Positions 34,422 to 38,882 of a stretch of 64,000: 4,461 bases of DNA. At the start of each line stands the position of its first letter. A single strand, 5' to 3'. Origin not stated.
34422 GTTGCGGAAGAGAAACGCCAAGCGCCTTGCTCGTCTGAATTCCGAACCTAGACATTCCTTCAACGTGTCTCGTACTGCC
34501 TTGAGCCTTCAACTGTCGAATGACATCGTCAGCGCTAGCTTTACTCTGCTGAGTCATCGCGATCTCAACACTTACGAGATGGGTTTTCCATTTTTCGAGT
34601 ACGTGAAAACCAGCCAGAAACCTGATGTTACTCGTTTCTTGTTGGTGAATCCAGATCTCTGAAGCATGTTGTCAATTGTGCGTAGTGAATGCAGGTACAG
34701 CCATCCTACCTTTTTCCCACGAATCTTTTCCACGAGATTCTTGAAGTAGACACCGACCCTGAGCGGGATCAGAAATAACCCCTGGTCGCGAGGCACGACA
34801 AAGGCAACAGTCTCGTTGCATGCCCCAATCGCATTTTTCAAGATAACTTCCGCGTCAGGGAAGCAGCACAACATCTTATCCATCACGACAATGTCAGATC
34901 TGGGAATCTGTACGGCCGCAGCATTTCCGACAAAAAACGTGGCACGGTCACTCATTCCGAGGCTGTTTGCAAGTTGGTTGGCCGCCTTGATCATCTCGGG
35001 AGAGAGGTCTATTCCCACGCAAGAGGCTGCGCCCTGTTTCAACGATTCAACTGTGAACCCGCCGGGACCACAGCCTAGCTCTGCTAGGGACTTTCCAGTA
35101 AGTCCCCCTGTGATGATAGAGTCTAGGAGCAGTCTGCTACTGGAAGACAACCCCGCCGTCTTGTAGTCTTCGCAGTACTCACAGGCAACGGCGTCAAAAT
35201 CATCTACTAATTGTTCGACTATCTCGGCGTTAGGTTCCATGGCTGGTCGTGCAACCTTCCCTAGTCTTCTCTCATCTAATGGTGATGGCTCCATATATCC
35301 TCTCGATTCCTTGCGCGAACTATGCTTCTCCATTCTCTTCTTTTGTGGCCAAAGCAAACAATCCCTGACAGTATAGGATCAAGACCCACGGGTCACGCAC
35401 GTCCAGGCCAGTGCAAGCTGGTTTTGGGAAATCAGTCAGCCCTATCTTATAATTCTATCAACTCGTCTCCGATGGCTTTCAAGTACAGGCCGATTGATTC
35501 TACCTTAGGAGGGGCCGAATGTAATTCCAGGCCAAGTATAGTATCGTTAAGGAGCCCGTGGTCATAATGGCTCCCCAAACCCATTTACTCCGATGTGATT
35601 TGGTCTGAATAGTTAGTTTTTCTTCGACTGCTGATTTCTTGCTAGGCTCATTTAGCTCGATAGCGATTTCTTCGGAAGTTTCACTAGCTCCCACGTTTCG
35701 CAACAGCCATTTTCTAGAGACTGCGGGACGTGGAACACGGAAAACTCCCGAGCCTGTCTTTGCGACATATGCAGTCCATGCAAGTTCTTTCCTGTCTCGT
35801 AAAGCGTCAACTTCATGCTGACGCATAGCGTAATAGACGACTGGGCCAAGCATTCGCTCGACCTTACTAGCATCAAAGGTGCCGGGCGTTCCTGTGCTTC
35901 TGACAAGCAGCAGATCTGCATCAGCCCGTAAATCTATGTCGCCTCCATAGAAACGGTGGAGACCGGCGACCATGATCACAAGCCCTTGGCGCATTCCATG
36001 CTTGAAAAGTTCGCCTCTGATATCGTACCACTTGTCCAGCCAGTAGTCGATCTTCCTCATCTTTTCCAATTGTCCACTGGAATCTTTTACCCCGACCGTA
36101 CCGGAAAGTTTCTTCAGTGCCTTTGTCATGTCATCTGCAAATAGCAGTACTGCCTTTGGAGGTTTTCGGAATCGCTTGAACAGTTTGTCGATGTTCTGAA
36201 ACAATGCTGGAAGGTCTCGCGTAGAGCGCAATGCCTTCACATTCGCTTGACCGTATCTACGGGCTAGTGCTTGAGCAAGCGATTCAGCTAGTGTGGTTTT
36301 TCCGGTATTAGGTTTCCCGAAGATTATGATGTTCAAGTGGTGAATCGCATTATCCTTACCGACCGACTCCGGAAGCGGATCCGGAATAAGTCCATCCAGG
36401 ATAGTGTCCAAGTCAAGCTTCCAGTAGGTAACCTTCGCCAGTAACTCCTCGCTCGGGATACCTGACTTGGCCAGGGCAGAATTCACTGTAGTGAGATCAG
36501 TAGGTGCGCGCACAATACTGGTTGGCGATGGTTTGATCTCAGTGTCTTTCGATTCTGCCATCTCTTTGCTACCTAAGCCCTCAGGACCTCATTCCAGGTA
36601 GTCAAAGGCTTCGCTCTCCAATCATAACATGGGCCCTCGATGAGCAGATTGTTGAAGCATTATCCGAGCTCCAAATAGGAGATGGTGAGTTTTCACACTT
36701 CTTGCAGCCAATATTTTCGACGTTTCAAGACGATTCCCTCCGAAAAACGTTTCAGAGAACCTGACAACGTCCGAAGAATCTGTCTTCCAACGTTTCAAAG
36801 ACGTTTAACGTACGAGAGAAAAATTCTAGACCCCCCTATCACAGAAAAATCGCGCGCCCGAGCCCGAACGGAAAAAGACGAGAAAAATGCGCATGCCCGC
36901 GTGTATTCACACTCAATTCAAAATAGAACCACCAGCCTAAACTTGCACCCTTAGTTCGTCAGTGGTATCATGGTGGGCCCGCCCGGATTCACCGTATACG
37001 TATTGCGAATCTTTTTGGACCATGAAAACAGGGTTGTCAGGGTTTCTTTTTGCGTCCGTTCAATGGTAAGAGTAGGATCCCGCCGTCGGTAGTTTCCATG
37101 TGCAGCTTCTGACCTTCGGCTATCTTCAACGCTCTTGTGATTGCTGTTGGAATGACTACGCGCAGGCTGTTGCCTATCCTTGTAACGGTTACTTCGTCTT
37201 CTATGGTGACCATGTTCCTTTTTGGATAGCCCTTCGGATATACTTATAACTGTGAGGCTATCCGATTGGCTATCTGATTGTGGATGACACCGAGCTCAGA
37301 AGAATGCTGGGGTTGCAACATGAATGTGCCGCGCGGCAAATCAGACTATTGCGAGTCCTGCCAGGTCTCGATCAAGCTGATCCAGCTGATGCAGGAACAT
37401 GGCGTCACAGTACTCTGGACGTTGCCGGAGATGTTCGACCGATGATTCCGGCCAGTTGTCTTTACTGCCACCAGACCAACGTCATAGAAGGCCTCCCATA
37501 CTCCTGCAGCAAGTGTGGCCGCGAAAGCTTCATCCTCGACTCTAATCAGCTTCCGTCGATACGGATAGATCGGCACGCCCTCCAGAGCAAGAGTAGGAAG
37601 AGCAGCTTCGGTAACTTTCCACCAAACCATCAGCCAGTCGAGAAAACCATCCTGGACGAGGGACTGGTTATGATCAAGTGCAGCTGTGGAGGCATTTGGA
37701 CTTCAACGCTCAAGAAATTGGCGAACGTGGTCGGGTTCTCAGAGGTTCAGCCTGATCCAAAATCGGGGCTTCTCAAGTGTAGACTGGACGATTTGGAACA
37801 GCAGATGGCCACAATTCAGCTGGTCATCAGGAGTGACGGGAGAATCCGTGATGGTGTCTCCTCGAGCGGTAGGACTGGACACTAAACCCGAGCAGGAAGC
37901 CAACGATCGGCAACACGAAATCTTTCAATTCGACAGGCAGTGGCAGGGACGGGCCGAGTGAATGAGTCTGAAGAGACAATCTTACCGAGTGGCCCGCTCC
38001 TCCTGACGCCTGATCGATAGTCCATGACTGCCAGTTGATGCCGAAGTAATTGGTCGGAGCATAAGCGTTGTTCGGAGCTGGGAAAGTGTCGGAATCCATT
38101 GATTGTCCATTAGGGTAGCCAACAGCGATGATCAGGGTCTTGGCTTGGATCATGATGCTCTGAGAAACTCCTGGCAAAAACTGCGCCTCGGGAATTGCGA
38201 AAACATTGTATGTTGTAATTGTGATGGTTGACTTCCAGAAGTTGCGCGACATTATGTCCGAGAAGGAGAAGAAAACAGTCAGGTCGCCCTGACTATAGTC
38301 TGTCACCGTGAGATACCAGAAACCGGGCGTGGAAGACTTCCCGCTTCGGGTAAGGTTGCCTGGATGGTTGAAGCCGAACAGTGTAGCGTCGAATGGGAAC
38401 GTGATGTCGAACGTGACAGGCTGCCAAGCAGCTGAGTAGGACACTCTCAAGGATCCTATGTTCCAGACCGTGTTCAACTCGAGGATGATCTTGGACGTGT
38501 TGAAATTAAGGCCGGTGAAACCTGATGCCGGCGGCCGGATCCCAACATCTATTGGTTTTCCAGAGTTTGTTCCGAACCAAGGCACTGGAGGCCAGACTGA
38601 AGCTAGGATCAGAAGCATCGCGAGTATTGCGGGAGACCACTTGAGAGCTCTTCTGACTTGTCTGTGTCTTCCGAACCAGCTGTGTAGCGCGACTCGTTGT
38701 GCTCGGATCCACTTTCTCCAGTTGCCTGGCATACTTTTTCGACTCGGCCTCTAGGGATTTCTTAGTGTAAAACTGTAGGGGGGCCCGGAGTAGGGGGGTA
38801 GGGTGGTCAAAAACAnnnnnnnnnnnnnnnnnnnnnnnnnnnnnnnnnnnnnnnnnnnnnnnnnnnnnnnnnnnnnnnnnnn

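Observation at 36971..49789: ~12.8-kb integrated element in a tRNA gene (candidate thaumarchaeal provirus or integrative element)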

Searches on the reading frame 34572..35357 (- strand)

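Call 10: search_protein_families(library=pfam, max_evalue=0.1, proteins=[window:34572-35357:-])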
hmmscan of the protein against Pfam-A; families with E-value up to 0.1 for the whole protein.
window:34572-35357:- (261 aa): 14 families
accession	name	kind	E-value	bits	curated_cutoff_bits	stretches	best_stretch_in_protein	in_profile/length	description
PF13649.12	Methyltransf_25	-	3.6e-12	47.3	27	1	93-175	3-88/97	Methyltransferase domain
PF13847.12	Methyltransf_31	-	5.8e-12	45.9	27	1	89-188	5-109/145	Methyltransferase domain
PF08241.18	Methyltransf_11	-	8.6e-11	42.8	21.2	1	93-176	2-83/95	Methyltransferase domain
PF08242.18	Methyltransf_12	-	2.6e-09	38.1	30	1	93-179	2-91/98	Methyltransferase domain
PF13489.12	Methyltransf_23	-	9.5e-09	35.6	27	1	87-239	22-161/164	Methyltransferase domain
PF01728.25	FtsJ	-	0.0001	22.7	24.1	1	88-162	22-100/181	FtsJ-like methyltransferase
PF00891.24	Methyltransf_2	-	0.00037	20.3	22.3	1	69-182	42-158/210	O-methyltransferase domain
PF06325.19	PrmA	-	0.00087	19.3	22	1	86-158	160-231/296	Ribosomal protein L11 methyltransferase (PrmA)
PF02353.26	CMAS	-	0.00094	19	27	1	87-141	62-116/273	Mycolic acid cyclopropane synthetase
PF01209.24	Ubie_methyltran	-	0.0016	18.3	20.1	1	82-176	42-139/233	ubiE/COQ5 methyltransferase family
PF13679.12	Methyltransf_32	-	0.014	15.8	27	1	90-153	28-96/143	Methyltransferase domain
PF02390.23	Methyltransf_4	-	0.018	15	24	1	90-168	4-82/173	Putative methyltransferase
PF05175.20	MTS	-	0.023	14.8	23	1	70-158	16-103/170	Methyltransferase small domain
PF08003.17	Methyltransf_9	-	0.026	13.9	23.8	1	85-139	113-167/315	Protein of unknown function (DUF1698)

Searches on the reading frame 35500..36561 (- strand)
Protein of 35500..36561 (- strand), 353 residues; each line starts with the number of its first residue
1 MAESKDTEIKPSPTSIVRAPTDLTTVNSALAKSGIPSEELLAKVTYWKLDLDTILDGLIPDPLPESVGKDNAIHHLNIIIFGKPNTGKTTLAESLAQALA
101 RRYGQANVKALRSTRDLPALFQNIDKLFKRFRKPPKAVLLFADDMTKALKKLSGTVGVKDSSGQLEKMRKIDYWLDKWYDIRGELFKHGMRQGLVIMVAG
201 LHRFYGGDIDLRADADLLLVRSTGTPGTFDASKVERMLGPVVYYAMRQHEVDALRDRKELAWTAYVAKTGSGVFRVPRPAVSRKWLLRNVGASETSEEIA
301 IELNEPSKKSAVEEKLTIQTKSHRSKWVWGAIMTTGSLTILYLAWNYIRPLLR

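Call 10: search_protein_families(library=pfam, max_evalue=0.1, proteins=[window:35500-36561:-])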
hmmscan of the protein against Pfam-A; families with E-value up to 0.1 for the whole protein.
window:35500-36561:- (353 aa): 20 families
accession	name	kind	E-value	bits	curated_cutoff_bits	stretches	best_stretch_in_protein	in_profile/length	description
PF00004.35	AAA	-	1.4e-06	29.2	21.2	1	78-152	1-73/131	ATPase family associated with various cellular activities (AAA)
PF20720.3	nSTAND3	-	0.00027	21.1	27.2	1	76-122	18-62/155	Novel STAND NTPase 3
PF05496.18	RuvB_N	-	0.00028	21.1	27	1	71-126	31-84/159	Holliday junction DNA helicase RuvB P-loop domain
PF13238.12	AAA_18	-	0.00058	20.8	29.4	1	78-122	1-42/128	AAA domain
PF00910.28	RNA_helicase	-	0.0024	18.8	21.5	1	78-107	1-30/105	RNA helicase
PF00009.33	GTP_EFTU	-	0.0038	17.3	26.5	1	75-109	3-37/188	Elongation factor Tu GTP binding domain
PF13401.12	AAA_22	-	0.0046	17.7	27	1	76-150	6-80/130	AAA domain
PF08433.16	KTI12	-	0.0064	16.5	22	1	78-102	4-28/271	Chromatin associated protein KTI12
PF13191.12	AAA_16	-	0.0081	17.1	32.6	0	77-104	26-53/167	AAA ATPase domain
PF13481.12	AAA_25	-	0.0081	16.2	27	0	77-101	35-59/195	AAA domain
PF01926.29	MMR_HSR1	-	0.011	16.2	21.9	1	78-100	2-24/113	50S ribosome-binding GTPase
PF13521.12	AAA_28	-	0.025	15.2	27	1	78-98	2-22/164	AAA domain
PF01637.24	ATPase_2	-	0.025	14.8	33.2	0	94-151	73-124/225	ATPase domain predominantly from Archaea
PF13479.12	AAA_24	-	0.031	14.6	27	1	76-99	3-26/195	AAA domain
PF01656.29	CbiA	-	0.055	13.9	25.4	1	79-102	3-26/125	CobQ/CobB/MinD/ParA nucleotide binding domain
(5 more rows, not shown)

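Call 15: find_encoding_contigs(protein=window:35500-36561:-, flank=10000, max_places=10)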
Protein window:35500-36561:- (353 aa): no gene with exactly this product is on record in the collection.

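Call 53: search_protein_families(library=phrogs, max_evalue=0.01, proteins=[window:35500-36561:-])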
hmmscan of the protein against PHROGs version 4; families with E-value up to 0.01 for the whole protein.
window:35500-36561:- (353 aa): 4 families
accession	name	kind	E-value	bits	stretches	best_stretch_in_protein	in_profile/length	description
phrog_50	-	DNA, RNA and nucleotide metabolism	0.0012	19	1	77-131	371-412/570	DnaC-like helicase loader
phrog_2107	-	other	0.0029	18.3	1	76-120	4-47/201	thymidylate kinase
phrog_168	-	DNA, RNA and nucleotide metabolism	0.0079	16.9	0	77-113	44-80/314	clamp loader of DNA polymerase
phrog_5846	-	DNA, RNA and nucleotide metabolism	0.0086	16.4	0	74-99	37-62/380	clamp loader of DNA polymerase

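Call 113: search_protein_families(library=padloc, alignment_id=A8, max_evalue=0.001)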
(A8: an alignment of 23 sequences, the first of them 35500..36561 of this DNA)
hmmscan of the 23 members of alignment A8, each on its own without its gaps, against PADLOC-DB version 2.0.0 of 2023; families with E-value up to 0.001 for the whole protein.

A. member 1, window:35500-36561:- (353 aa): 5 families
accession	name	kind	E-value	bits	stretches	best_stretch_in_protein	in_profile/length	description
PDLC04140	mad8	-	6.1e-05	20.7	1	77-116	29-68/314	mads_8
PDLC00915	TRIP13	-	8.6e-05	20.1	1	75-111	63-99/302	TRIP13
PDLC02195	IetA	-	0.00015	19.2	1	74-140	136-200/395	-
PDLC01515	Csx3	-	0.00025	18.7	1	75-105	6-36/183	"CAS-I,CAS-III; associated"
PDLC01045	Csx3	-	0.00076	16.8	0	71-102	106-134/286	Csx3-AAA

B. families by the number of members that match (of 23 scanned): 7 families
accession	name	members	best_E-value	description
PDLC04140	mad8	1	6.1e-05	mads_8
PDLC00915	TRIP13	1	8.6e-05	TRIP13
PDLC01857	CARF3--CARF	1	0.00014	-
PDLC02195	IetA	1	0.00015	-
PDLC01515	Csx3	1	0.00025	"CAS-I,CAS-III; associated"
PDLC01434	CasR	1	0.00049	"CAS-I,CAS-II,CAS-III,CAS-IV,CAS-V,CAS-VI; associated_signaling"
PDLC01045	Csx3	1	0.00076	Csx3-AAA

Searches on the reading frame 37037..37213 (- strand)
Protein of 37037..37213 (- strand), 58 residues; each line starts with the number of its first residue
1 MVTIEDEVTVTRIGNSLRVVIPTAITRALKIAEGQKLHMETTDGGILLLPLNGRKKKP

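Call 10: search_protein_families(library=pfam, max_evalue=0.1, proteins=[window:37037-37213:-])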
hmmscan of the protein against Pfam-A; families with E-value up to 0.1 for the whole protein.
window:37037-37213:- (58 aa): 1 family
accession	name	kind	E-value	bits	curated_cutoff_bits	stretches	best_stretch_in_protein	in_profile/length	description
PF04014.23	MazE_antitoxin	-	6.6e-09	36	24.7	1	10-54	1-46/48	Antidote-toxin recognition MazE, bacterial antitoxin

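Call 47: find_encoding_contigs(protein=window:37037-37213:-, flank=10000, max_places=6)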
Protein window:37037-37213:- (58 aa): no gene with exactly this product is on record in the collection.

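Call 53: search_protein_families(library=phrogs, max_evalue=0.01, proteins=[window:37037-37213:-])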
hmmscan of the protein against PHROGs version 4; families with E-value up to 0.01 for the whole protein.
window:37037-37213:- (58 aa): 2 families
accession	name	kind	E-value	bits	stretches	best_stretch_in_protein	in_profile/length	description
phrog_4324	-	unknown function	5.7e-06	27.5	1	8-55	4-51/89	-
phrog_4681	-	moron, auxiliary metabolic gene and host takeover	0.0031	18.4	1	10-48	7-45/87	antitoxin from a toxin-antitoxin system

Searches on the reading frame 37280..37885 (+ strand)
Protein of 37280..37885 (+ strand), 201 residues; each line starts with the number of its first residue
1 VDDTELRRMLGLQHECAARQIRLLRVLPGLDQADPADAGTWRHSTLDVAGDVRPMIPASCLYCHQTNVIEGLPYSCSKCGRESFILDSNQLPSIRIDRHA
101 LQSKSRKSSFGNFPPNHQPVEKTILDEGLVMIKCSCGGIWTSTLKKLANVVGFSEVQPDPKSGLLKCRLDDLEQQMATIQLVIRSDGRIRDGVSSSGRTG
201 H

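Call 9: search_protein_families(library=pfam, max_evalue=0.1, proteins=[window:37280-37885:+])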
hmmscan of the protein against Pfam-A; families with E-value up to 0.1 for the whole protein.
window:37280-37885:+ (201 aa): 0 families

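Call 53: search_protein_families(library=phrogs, max_evalue=0.01, proteins=[window:37280-37885:+])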
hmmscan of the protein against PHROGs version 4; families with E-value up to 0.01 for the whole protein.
window:37280-37885:+ (201 aa): 0 families

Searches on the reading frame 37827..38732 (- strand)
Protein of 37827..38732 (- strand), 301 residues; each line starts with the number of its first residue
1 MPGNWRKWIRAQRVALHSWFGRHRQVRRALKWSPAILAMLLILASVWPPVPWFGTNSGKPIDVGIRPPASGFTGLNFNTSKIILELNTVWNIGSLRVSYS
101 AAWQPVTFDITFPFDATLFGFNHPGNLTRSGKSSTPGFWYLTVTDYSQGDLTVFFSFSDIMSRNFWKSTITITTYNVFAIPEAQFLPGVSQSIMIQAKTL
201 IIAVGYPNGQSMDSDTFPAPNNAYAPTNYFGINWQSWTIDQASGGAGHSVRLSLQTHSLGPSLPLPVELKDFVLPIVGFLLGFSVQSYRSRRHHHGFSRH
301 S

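Call 9: search_protein_families(library=pfam, max_evalue=0.1, proteins=[window:37827-38732:-])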
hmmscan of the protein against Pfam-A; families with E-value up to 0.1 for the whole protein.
window:37827-38732:- (301 aa): 1 family
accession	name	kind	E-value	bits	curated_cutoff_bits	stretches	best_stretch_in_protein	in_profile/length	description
PF07525.21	SOCS_box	-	0.085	13.5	23.5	0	250-274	13-39/39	SOCS box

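Call 53: search_protein_families(library=phrogs, max_evalue=0.01, proteins=[window:37827-38732:-])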
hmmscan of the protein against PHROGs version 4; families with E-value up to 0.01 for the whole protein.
window:37827-38732:- (301 aa): 0 families

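Call 78: find_homologous_proteins(query=window:37827-38732:-, max_evalue=0.01)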
Query window:37827-38732:- (301 aa): 2 proteins with E <= 0.01 among 1250 candidates.
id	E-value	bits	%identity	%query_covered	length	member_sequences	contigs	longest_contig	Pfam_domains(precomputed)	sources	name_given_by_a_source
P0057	3.6e-204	695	100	100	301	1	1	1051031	-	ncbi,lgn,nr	ncbi:MAG TPA: hypothetical protein VFE98_08610 [Candidatus Bathyarchaeia archaeon]|nr:hypothetical p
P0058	1.2e-92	329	55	94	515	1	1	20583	-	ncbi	-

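Call 81: find_encoding_contigs(protein=P0058, flank=10000, max_places=2)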
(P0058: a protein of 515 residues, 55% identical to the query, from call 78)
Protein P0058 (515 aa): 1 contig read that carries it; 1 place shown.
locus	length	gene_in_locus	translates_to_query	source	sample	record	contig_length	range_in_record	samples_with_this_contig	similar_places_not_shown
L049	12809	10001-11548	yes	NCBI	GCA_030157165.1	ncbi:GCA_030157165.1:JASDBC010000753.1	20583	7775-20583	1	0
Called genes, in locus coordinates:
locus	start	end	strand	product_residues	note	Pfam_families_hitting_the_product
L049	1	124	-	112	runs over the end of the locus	-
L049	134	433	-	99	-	-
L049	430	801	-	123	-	-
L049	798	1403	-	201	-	-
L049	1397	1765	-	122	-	PF01402:RHH_1 (weak)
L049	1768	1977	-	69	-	-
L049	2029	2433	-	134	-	-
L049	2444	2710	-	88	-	-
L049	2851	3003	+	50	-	-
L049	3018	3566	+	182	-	-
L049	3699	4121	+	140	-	-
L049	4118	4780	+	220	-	-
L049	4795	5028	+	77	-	-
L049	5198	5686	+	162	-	-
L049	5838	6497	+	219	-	-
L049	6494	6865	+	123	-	-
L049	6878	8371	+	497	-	PF00589:Phage_integrase (weak)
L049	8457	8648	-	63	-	PF04014:MazE_antitoxin (weak)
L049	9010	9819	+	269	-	-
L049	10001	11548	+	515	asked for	-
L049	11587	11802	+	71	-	-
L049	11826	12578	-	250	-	-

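Call 116: predict_structure(alignment_id=A7)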
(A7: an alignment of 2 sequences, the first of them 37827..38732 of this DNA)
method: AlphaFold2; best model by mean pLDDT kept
length: 301 residues; sequences in the alignment: 2
mean_pLDDT: 44.7   pTM: 0.40
mean pLDDT of the five models: 44.7, 41.1, 36.7, 32.5, 28.6
residues with pLDDT >= 90: 0; 70-90: 30; 50-70: 101; < 50: 170
segments of 3 or more residues with pLDDT < 50: 23-32, 47-60, 70-74, 162-170, 176-301
pLDDT, mean of each block of 10 residues (from residue 1): 63 64 49 59 49 35 55 48 52 63 67 67 69 61 73 65 45 43 23 23 22 25 26 33 26 28 24 30 27 29 30
secondary structure, 60 per line:
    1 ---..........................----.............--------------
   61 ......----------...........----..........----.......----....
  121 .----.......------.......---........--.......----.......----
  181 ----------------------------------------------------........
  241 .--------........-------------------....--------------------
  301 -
elements in order: H4-29 H34-46 E61-66 E77-87 E92-101 E106-112 E117-121 E126-132 E139-145 E149-156 H159-165 E170-176 E233-241 E250-257 H277-280
